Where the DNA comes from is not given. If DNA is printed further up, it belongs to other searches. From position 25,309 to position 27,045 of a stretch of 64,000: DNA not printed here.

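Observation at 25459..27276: Minimal B12-binding radical-SAM enzyme plus Nif11/NHLP-like precursor ORF: candidate undescribed RiPP cassette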

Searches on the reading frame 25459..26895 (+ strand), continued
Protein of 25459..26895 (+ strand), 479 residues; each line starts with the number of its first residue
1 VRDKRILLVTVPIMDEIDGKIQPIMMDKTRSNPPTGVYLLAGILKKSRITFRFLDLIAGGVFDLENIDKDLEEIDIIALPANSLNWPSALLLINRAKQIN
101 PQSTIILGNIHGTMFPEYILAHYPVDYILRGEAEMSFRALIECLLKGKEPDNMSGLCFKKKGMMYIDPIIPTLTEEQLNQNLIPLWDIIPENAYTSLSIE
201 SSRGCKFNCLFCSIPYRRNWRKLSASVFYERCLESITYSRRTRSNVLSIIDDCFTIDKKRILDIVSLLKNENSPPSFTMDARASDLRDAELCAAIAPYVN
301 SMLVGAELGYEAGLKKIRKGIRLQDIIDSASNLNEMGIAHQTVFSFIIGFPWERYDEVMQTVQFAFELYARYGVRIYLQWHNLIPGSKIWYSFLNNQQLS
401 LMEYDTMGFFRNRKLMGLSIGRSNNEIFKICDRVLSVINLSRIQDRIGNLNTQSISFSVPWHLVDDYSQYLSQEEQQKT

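Call 29: find_related_loci(query=A3, collection=genome_contigs, flank=4000)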
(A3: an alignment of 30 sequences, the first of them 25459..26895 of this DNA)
Query A3 (479 aa) in genome_contigs; peptide patterns used: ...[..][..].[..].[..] (x = any residue, [..] = any of these).
163 stretches matched a pattern; 75 encode a relative of the query (tblastn E <= 1e-3); 75 distinct loci.
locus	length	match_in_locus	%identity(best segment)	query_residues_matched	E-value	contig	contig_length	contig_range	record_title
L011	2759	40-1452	39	5-474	6e-113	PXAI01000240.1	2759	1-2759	MAG: Balneolia bacterium isolate T3Sed10_203R1 T3-Sed10-C117199, whole genome shotgun sequence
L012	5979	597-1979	38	5-466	3e-107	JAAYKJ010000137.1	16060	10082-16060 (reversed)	MAG: Clostridiaceae bacterium isolate AS10tlH2TH_408 148127_AS10, whole genome shotgun sequence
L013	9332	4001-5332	41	3-444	5e-107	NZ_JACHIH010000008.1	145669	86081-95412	Rhodopseudomonas rhenobacensis strain DSM 12706 Ga0415280_08, whole genome shotgun sequence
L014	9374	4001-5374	37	6-467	5e-106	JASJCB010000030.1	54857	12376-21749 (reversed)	MAG: Acidobacteriota bacterium isolate MO_135.B14 MO_135.c_48, whole genome shotgun sequence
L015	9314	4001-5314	39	5-441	3e-104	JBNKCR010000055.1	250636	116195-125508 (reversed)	MAG: Polyangia bacterium isolate F1F2.bin.2.orig k141_2522518, whole genome shotgun sequence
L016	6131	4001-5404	39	5-475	6e-104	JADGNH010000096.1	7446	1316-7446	MAG: Methanobacteriaceae archaeon isolate Chersky.38_6 contig-100_3649, whole genome shotgun sequence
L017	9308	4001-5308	37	5-440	1e-103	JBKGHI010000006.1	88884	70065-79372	Myxococcus sp. 1LA NODE_6_length_88884_cov_88.594378, whole genome shotgun sequence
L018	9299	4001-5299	39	5-437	5e-103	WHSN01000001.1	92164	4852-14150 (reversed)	MAG: Luteitalea sp. isolate Dino_bin7 k141_255665_length_92164_cov_12.0343, whole genome shotgun sequence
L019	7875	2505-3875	38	5-464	6e-103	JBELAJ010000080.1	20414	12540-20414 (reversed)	MAG: Terriglobia bacterium isolate SPRUCE 90 SPRUCE_90_80, whole genome shotgun sequence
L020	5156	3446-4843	36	5-473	1e-101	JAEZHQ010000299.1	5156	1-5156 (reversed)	MAG: Proteobacteria bacterium isolate OH_CDB_146 k127_2376279, whole genome shotgun sequence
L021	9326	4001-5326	38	5-444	1e-101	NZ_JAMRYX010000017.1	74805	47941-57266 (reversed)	Methylocystis suflitae strain NLS-7 NLS7.00017, whole genome shotgun sequence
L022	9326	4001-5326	38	5-444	1e-100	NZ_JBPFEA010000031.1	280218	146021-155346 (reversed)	MAG: Methylocystis sp. isolate Soil1BBIn8 k141_547330, whole genome shotgun sequence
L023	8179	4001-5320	37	5-443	2e-100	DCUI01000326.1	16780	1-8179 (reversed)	MAG TPA_asm: Phycisphaerales bacterium UBA2218 UBA2218_contig_83243, whole genome shotgun sequence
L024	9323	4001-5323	37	5-445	1e-99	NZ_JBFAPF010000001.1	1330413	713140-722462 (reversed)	Kribbella sp. NPDC049584 NPDC049584_147_F3.ctg-0001, whole genome shotgun sequence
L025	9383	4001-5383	37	5-469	9e-100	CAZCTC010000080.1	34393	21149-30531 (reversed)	MAG TPA_asm: uncultured Anaerolineales bacterium isolate binchicken_co20_433 genome assembly, contig: NODE_2719_length_3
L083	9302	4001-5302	39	5-437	3e-105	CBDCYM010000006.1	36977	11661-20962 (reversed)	MAG: Methyloligellaceae bacterium isolate 73a628f4-929f-4442-8e4f-64c1ab0d76f4 genome assembly, contig: contig_5, whole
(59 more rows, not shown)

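Call 40: search_solved_structures(query=window:25459-26895:+, max_evalue=0.01)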
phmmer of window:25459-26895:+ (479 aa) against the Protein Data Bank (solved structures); distinct sequences matched with E-value up to 0.01: 3.
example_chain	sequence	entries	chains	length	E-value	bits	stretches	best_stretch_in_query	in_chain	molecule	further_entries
9ccb_A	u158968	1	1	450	3.1e-15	59.6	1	113-370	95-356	Radical SAM core domain-containing protein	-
5ul2_A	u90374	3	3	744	1e-07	34.8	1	51-231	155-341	OxsB protein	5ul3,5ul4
6fd2_B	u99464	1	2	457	4e-05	26.2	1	191-368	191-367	Putative apramycin biosynthetic oxidoreductase 4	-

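Call 49: search_protein_families(library=ncbifam, proteins=[L021:3998-5530:+, L017:3998-5710:+, L024:3962-5506:+, L083:3998-5482:+, P0054, P0046, P0078], max_evalue=1e-15)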
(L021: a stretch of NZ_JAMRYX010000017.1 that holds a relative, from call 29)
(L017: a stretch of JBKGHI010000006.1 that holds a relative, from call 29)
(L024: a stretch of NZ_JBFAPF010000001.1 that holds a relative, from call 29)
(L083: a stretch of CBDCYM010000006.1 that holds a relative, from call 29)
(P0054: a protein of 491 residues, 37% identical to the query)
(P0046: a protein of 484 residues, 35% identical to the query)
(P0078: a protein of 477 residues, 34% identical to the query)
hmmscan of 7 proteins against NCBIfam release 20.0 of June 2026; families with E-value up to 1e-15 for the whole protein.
L021:3998-5530:+ (511 aa): 7 families
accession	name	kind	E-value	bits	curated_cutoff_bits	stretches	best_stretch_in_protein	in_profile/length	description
NF050148.1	rSAM_ApyD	equivalog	2.4e-30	105.5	750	1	73-369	76-368/645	RiPP biosynthesis radical SAM protein ApyD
TIGR02026.1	BchE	equivalog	1.7e-29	103.1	481.35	1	28-364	18-362/497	magnesium-protoporphyrin IX monomethyl ester anaerobic oxidative cyclase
TIGR04013.1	B12_SAM_MJ_1487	hypoth_equivalog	4.1e-24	85.1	251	0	76-215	45-171/382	TIGR04013 family B12-binding domain/radical SAM domain-containing protein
TIGR03471.1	HpnJ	equivalog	1.8e-20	73.3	577.6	1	71-402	68-397/472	hopanoid biosynthesis associated radical SAM protein HpnJ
TIGR04479.1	bcpD_PhpK_rSAM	subfamily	6.1e-18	64.5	600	1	31-383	71-423/504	PhpK family radical SAM P-methyltransferase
TIGR04190.1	B12_SAM_Ta0216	equivalog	2.3e-17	62.8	500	0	30-371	35-398/554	TIGR04190 family B12-binding domain/radical SAM domain protein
TIGR03975.1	rSAM_ocin_1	subfamily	7.8e-16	57.7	281.85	0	52-255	114-323/606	RiPP maturation radical SAM C-methyltransferase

L017:3998-5710:+ (571 aa): 12 families
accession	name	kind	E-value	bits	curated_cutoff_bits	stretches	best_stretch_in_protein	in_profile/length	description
NF050148.1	rSAM_ApyD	equivalog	5.1e-38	130.9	750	1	29-416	23-414/645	RiPP biosynthesis radical SAM protein ApyD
TIGR02026.1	BchE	equivalog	3.7e-30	105.2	481.35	1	26-393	17-390/497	magnesium-protoporphyrin IX monomethyl ester anaerobic oxidative cyclase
TIGR04013.1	B12_SAM_MJ_1487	hypoth_equivalog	1.9e-28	99.4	251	1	57-214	31-172/382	TIGR04013 family B12-binding domain/radical SAM domain-containing protein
TIGR04367.1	HpnR_B12_rSAM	equivalog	5.2e-25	87.9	650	1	31-328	22-318/490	hopanoid C-3 methylase HpnR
TIGR03471.1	HpnJ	equivalog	5.5e-25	88.2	577.6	1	39-401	35-398/472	hopanoid biosynthesis associated radical SAM protein HpnJ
TIGR04014.1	B12_SAM_MJ_0865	equivalog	3.6e-21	75.4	360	1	37-368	17-339/434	methyl-coenzyme M reductase glutamine C-methyltransferase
TIGR04072.2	rSAM_ladder_B12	equivalog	1.1e-19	70.4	360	1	31-365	18-349/443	lipid biosynthesis B12-binding/radical SAM protein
TIGR04479.1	bcpD_PhpK_rSAM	subfamily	6.5e-19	67.7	600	1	32-365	73-409/504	PhpK family radical SAM P-methyltransferase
NF038361.1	rSAM_Sden_1168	equivalog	6e-18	64.7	575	0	93-396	164-479/560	Sden_1168 family B12-binding radical SAM P-methyltransferase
TIGR04385.1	B12_rSAM_cofa1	equivalog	1.1e-16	61.1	450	1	3-365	2-364/438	B12 lower ligand biosynthesis radical SAM protein BzaD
TIGR04190.1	B12_SAM_Ta0216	equivalog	7.5e-16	57.8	500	0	31-166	37-178/554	TIGR04190 family B12-binding domain/radical SAM domain protein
TIGR03975.1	rSAM_ocin_1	subfamily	9.2e-16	57.5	281.85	0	68-359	126-424/606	RiPP maturation radical SAM C-methyltransferase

L024:3962-5506:+ (515 aa): 7 families
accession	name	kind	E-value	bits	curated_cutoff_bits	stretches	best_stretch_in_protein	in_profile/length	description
TIGR02026.1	BchE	equivalog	1.2e-29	103.6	481.35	1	40-451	19-431/497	magnesium-protoporphyrin IX monomethyl ester anaerobic oxidative cyclase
NF050148.1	rSAM_ApyD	equivalog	3.8e-25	88.4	750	1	41-406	23-397/645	RiPP biosynthesis radical SAM protein ApyD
TIGR04013.1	B12_SAM_MJ_1487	hypoth_equivalog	4.4e-25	88.3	251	0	87-225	45-171/382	TIGR04013 family B12-binding domain/radical SAM domain-containing protein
TIGR03471.1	HpnJ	equivalog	2e-22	79.7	577.6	1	13-401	1-386/472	hopanoid biosynthesis associated radical SAM protein HpnJ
TIGR04367.1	HpnR_B12_rSAM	equivalog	8.8e-20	70.7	650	1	45-331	24-309/490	hopanoid C-3 methylase HpnR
TIGR04479.1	bcpD_PhpK_rSAM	subfamily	9.9e-20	70.4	600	1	38-393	67-423/504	PhpK family radical SAM P-methyltransferase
NF040546.1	rSAM_CUAEP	equivalog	5.7e-17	61.5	500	1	44-374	14-338/468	CUAEP/CCAEP-tail radical SAM (seleno)protein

L083:3998-5482:+ (495 aa): 9 families
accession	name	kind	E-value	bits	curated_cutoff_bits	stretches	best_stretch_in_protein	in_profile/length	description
NF050148.1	rSAM_ApyD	equivalog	1.4e-33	116.2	750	1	70-416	74-413/645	RiPP biosynthesis radical SAM protein ApyD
TIGR02026.1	BchE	equivalog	6e-33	114.4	481.35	1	27-407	18-401/497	magnesium-protoporphyrin IX monomethyl ester anaerobic oxidative cyclase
TIGR04013.1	B12_SAM_MJ_1487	hypoth_equivalog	5.2e-28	98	251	0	56-216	30-173/382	TIGR04013 family B12-binding domain/radical SAM domain-containing protein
TIGR03471.1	HpnJ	equivalog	1.5e-22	80.2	577.6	1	67-394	65-390/472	hopanoid biosynthesis associated radical SAM protein HpnJ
TIGR04014.1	B12_SAM_MJ_0865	equivalog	5.4e-21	74.9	360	1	35-396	15-363/434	methyl-coenzyme M reductase glutamine C-methyltransferase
TIGR04367.1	HpnR_B12_rSAM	equivalog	7.2e-21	74.3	650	1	31-337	22-326/490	hopanoid C-3 methylase HpnR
NF038361.1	rSAM_Sden_1168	equivalog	3.9e-18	65.3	575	0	89-390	160-472/560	Sden_1168 family B12-binding radical SAM P-methyltransferase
TIGR04479.1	bcpD_PhpK_rSAM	subfamily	2e-17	62.8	600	1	31-365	72-408/504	PhpK family radical SAM P-methyltransferase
TIGR04072.2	rSAM_ladder_B12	equivalog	2e-16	59.7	360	0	31-365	18-348/443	lipid biosynthesis B12-binding/radical SAM protein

P0054 (491 aa): 12 families
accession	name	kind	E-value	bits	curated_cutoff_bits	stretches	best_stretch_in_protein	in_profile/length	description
NF050148.1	rSAM_ApyD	equivalog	4.1e-33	114.7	750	1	34-385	23-381/645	RiPP biosynthesis radical SAM protein ApyD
TIGR02026.1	BchE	equivalog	9.7e-28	97.3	481.35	1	38-387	24-377/497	magnesium-protoporphyrin IX monomethyl ester anaerobic oxidative cyclase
TIGR03471.1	HpnJ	equivalog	1.1e-27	97.1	577.6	1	68-408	62-400/472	hopanoid biosynthesis associated radical SAM protein HpnJ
TIGR04014.1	B12_SAM_MJ_0865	equivalog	1e-25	90.5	360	1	73-372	37-338/434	methyl-coenzyme M reductase glutamine C-methyltransferase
TIGR04013.1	B12_SAM_MJ_1487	hypoth_equivalog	2.4e-25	89.2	251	1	39-395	13-357/382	TIGR04013 family B12-binding domain/radical SAM domain-containing protein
TIGR04072.2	rSAM_ladder_B12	equivalog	2e-20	72.8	360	1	99-403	94-380/443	lipid biosynthesis B12-binding/radical SAM protein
TIGR04367.1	HpnR_B12_rSAM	equivalog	7.2e-20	71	650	1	37-341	23-326/490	hopanoid C-3 methylase HpnR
TIGR03975.1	rSAM_ocin_1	subfamily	1.7e-19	69.8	281.85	1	69-370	121-430/606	RiPP maturation radical SAM C-methyltransferase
NF038361.1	rSAM_Sden_1168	equivalog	6.8e-19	67.8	575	1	45-403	108-481/560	Sden_1168 family B12-binding radical SAM P-methyltransferase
TIGR04385.1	B12_rSAM_cofa1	equivalog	2.3e-18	66.6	450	1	95-368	91-362/438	B12 lower ligand biosynthesis radical SAM protein BzaD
TIGR04479.1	bcpD_PhpK_rSAM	subfamily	5.8e-17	61.2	600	1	127-368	172-407/504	PhpK family radical SAM P-methyltransferase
TIGR04190.1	B12_SAM_Ta0216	equivalog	6.6e-17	61.3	500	0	93-365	99-389/554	TIGR04190 family B12-binding domain/radical SAM domain protein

P0046 (484 aa): 11 families
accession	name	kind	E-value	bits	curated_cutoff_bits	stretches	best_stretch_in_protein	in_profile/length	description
NF050148.1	rSAM_ApyD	equivalog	5e-32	111.1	750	1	94-384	95-382/645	RiPP biosynthesis radical SAM protein ApyD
TIGR02026.1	BchE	equivalog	1.3e-26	93.6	481.35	1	34-368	21-365/497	magnesium-protoporphyrin IX monomethyl ester anaerobic oxidative cyclase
TIGR04013.1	B12_SAM_MJ_1487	hypoth_equivalog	6.3e-24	84.5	251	1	41-217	16-172/382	TIGR04013 family B12-binding domain/radical SAM domain-containing protein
TIGR04072.2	rSAM_ladder_B12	equivalog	1.2e-21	76.9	360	1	88-423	85-396/443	lipid biosynthesis B12-binding/radical SAM protein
TIGR04014.1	B12_SAM_MJ_0865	equivalog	8.7e-21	74.2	360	1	39-370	15-338/434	methyl-coenzyme M reductase glutamine C-methyltransferase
TIGR03471.1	HpnJ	equivalog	3.3e-20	72.4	577.6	1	54-402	49-396/472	hopanoid biosynthesis associated radical SAM protein HpnJ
NF038361.1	rSAM_Sden_1168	equivalog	1.4e-19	70.1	575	1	93-400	161-480/560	Sden_1168 family B12-binding radical SAM P-methyltransferase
TIGR04385.1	B12_rSAM_cofa1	equivalog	3.1e-19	69.5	450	1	92-363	89-359/438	B12 lower ligand biosynthesis radical SAM protein BzaD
TIGR04479.1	bcpD_PhpK_rSAM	subfamily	1e-18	67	600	1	127-365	174-406/504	PhpK family radical SAM P-methyltransferase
TIGR03975.1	rSAM_ocin_1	subfamily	2.4e-18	66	281.85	1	75-361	130-423/606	RiPP maturation radical SAM C-methyltransferase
TIGR04367.1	HpnR_B12_rSAM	equivalog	1.4e-17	63.4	650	1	36-395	23-375/490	hopanoid C-3 methylase HpnR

P0078 (477 aa): 3 families
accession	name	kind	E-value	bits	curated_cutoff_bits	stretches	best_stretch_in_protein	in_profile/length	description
TIGR04013.1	B12_SAM_MJ_1487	hypoth_equivalog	3.1e-22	79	251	0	65-215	37-172/382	TIGR04013 family B12-binding domain/radical SAM domain-containing protein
NF050148.1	rSAM_ApyD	equivalog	1.2e-20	73.5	750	1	77-360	79-360/645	RiPP biosynthesis radical SAM protein ApyD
TIGR03471.1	HpnJ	equivalog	8.3e-17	61.2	577.6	1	70-402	65-398/472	hopanoid biosynthesis associated radical SAM protein HpnJ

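Call 50: find_encoding_contigs(protein=P0004, flank=5000, max_places=3)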
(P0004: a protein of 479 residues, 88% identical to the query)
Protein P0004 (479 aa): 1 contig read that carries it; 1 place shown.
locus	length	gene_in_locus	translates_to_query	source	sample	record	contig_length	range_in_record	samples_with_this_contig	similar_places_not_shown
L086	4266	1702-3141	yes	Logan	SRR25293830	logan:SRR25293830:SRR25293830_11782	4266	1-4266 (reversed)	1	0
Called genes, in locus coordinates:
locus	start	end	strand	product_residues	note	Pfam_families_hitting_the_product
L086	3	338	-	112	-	?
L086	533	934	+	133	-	PF01894:YjbQ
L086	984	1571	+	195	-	PF02545:Maf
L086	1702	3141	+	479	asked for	PF02310:B12-binding, PF04055:Radical_SAM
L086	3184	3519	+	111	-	-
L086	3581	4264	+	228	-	?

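Call 51: find_encoding_contigs(protein=P0006, flank=5000, max_places=3)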
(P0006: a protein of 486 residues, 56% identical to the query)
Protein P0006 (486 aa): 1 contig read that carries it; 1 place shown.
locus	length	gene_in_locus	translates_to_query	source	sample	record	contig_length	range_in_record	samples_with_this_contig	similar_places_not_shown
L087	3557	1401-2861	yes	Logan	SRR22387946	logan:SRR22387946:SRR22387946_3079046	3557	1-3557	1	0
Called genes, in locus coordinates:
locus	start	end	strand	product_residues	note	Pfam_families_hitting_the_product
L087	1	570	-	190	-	?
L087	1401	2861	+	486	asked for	PF02310:B12-binding, PF04055:Radical_SAM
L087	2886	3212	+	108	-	-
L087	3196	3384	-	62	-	-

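Call 59: search_protein_families(library=pfam, alignment_id=A4, max_evalue=0.00001)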
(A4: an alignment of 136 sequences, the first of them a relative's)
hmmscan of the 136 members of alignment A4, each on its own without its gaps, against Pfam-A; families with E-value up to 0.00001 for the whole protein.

A. member 1, L005:4513-5403:- (297 aa): 0 families

B. families by the number of members that match (of 136 scanned): 118 families (the first 25 are shown)
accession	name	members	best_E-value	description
PF04055.27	Radical_SAM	4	3.6e-15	Radical SAM superfamily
PF00501.34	AMP-binding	3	1.9e-74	AMP-binding enzyme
PF13193.12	AMP-binding_C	3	4.6e-24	AMP-binding enzyme C-terminal domain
PF13450.12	NAD_binding_8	3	3.1e-10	NAD(P)-binding Rossmann-like domain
PF01266.30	DAO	3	5e-09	FAD dependent oxidoreductase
PF07992.20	Pyr_redox_2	2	2.3e-58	Pyridine nucleotide-disulphide oxidoreductase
PF00891.24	Methyltransf_2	2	5.3e-48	O-methyltransferase domain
PF00639.27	Rotamase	2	6.1e-23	PPIC-type PPIASE domain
PF12833.13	HTH_18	2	1.2e-19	Helix-turn-helix domain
PF14525.12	AraC_binding_2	2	1.8e-18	AraC-binding-like domain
PF02310.24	B12-binding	2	3.5e-18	B12 binding domain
PF08100.18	Dimerisation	2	2.7e-17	O-methyltransferase dimerisation domain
PF13616.12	Rotamase_3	2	4e-16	PPIC-type PPIASE domain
PF13508.13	Acetyltransf_7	2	4e-14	Acetyltransferase (GNAT) domain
PF13673.13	Acetyltransf_10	2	1.1e-11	Acetyltransferase (GNAT) domain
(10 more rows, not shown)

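Call 70: search_protein_families(library=padloc, proteins=[window:25459-26895:+], max_evalue=0.01)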
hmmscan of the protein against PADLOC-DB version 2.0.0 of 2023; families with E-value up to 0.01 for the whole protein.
window:25459-26895:+ (479 aa): 1 family
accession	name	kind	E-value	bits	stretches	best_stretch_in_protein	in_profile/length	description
PDLC04689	PDC-M51A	-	8.7e-12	42.6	1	70-365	67-349/420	-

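Call 77: predict_structure(alignment_id=A3)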
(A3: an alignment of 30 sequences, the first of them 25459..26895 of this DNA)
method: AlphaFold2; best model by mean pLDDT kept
length: 479 residues; sequences in the alignment: 30
mean_pLDDT: 91.9   pTM: 0.90
mean pLDDT of the five models: 91.9, 91.4, 91.2, 90.5, 90.3
residues with pLDDT >= 90: 362; 70-90: 115; 50-70: 1; < 50: 1
segments of 3 or more residues with pLDDT < 50: none
pLDDT, mean of each block of 10 residues (from residue 1): 85 90 91 94 96 93 84 94 91 96 94 89 95 92 92 90 91 94 95 95 90 83 96 94 94 90 95 90 94 96 91 92 96 97 95 95 96 95 92 95 87 90 92 93 82 88 92 82
secondary structure, 60 per line:
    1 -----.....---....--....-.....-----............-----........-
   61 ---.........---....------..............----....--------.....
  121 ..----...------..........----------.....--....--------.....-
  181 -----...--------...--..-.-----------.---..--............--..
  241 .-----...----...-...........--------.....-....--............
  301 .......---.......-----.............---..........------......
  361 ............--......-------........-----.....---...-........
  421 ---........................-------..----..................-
elements in order: E6-10 E14-17 E20-23 H25-29 H35-46 E52-55 H56-59 H64-72 E76-79 H86-99 E104-107 H116-122 E127-129 H136-145 E156-160 E163-166 H175-179 E197-199 H225-236 E247-249 H258-268 E277-281 H283-286 H289-298 E299-307 H311-317 H323-335 E342-348 H355-372 E375-380 H388-395 H401-405 H413-420 H424-447 H461-478
